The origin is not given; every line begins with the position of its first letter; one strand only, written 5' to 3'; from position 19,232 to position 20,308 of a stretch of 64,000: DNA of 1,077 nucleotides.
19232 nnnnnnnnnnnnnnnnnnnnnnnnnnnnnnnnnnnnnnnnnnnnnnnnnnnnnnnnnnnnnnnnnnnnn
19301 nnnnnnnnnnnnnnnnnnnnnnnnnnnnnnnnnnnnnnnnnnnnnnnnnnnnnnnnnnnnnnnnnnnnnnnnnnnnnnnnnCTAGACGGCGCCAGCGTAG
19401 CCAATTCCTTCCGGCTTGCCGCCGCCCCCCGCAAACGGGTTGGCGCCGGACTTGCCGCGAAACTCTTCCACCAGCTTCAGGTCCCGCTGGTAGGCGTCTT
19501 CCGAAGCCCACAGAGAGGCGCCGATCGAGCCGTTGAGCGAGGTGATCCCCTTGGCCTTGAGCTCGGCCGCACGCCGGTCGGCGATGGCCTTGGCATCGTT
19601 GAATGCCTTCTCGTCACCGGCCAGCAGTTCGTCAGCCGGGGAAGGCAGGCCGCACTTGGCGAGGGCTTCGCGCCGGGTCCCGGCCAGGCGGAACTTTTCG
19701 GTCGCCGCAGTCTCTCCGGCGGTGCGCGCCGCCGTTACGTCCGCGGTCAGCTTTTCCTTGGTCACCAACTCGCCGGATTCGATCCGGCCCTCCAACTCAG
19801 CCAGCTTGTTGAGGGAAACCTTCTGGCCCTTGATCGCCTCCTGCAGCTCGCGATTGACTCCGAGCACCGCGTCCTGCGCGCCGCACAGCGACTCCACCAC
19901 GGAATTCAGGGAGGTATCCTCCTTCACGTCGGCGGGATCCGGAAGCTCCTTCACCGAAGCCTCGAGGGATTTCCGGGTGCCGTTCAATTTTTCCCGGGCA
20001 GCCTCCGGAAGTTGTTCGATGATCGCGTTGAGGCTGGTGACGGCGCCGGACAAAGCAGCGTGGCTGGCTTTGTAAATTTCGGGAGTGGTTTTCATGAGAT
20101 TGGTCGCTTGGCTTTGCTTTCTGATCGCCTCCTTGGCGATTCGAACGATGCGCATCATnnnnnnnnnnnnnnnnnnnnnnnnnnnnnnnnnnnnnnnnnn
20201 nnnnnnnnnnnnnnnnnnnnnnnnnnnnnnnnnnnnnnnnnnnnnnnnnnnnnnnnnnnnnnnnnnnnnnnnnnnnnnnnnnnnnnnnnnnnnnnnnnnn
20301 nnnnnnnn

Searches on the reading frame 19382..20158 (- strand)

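Call 11: search_protein_families(library=pfam, proteins=[window:19382-20158:-], max_evalue=0.01)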
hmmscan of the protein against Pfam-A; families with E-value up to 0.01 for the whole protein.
window:19382-20158:- (258 aa): 0 families

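Call 12: search_protein_families(library=phrogs, proteins=[window:19382-20158:-], max_evalue=0.01)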
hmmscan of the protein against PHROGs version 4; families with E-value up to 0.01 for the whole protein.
window:19382-20158:- (258 aa): 1 family
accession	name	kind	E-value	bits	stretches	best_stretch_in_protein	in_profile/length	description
phrog_13293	-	unknown function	0.0059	18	0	54-138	16-95/98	-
